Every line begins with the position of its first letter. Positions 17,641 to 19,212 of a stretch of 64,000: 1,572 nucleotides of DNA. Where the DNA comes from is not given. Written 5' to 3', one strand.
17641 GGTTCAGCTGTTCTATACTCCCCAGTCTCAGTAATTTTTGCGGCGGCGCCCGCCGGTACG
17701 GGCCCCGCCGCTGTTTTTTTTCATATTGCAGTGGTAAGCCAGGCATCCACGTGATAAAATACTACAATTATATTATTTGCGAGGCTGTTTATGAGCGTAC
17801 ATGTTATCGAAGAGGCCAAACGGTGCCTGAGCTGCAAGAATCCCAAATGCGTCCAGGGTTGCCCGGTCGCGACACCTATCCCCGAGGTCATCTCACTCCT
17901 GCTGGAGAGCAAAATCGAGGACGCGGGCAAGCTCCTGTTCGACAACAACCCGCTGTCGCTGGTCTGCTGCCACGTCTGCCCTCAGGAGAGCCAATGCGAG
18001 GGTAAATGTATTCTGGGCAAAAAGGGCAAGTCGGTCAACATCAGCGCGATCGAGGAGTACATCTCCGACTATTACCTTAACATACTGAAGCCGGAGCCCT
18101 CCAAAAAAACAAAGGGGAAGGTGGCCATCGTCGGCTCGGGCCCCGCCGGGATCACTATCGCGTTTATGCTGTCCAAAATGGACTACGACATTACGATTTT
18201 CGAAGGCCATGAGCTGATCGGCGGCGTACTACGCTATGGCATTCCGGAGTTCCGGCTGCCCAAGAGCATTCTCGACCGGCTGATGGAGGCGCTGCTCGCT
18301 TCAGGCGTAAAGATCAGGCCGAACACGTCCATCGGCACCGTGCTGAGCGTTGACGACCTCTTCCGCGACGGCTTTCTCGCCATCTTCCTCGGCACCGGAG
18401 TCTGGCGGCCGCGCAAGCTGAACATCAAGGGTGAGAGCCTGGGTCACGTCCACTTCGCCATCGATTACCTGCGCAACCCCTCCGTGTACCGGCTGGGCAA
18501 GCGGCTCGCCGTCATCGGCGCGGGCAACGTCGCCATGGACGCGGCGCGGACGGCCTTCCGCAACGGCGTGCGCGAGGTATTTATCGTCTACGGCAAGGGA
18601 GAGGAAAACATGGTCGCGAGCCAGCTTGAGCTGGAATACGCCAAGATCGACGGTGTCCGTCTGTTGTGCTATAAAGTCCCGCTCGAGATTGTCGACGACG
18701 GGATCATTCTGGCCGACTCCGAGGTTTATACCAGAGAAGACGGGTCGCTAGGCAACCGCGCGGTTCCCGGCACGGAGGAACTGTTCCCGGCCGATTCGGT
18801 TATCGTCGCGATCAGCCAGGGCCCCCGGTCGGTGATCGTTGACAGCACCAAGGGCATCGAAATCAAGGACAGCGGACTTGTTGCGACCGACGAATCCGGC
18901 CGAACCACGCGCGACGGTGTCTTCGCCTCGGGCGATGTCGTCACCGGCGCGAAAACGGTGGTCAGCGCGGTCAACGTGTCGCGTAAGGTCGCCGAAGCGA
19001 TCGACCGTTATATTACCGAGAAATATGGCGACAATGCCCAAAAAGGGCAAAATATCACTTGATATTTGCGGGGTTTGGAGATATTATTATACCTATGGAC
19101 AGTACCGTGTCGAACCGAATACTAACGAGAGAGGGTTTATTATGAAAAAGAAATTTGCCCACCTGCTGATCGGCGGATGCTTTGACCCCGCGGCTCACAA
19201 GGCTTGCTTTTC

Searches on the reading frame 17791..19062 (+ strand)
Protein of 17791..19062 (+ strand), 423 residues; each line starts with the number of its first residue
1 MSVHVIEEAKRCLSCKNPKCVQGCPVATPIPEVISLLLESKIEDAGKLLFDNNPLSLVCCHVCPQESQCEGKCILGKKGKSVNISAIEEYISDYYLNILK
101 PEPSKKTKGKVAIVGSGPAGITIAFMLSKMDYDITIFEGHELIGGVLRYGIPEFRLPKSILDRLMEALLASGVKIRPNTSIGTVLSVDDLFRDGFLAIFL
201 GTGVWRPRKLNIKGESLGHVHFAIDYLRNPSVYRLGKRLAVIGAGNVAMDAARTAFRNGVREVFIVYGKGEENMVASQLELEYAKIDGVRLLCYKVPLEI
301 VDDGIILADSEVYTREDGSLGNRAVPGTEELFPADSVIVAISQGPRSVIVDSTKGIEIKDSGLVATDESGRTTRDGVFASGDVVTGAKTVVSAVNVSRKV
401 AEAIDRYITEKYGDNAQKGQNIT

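Call 84: search_protein_families(library=pfam, proteins=[window:17791-19062:+], max_evalue=0.0001)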
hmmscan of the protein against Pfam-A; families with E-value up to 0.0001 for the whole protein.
window:17791-19062:+ (423 aa): 5 families
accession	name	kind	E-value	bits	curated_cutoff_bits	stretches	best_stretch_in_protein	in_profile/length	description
PF14691.11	Fer4_20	-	6.1e-30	103.8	25.8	1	4-95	16-108/113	Dihydroprymidine dehydrogenase domain II, 4Fe-4S cluster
PF07992.20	Pyr_redox_2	-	2.8e-29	102.9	26.1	1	110-394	2-288/291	Pyridine nucleotide-disulphide oxidoreductase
PF13738.12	Pyr_redox_3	-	4.1e-10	39.8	30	1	198-268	128-195/305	Pyridine nucleotide-disulphide oxidoreductase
PF00070.33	Pyr_redox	-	6.6e-07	30.2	22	0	110-144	1-35/82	Pyridine nucleotide-disulphide oxidoreductase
PF13450.12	NAD_binding_8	-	1e-06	29.3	21.9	1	113-147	1-35/68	NAD(P)-binding Rossmann-like domain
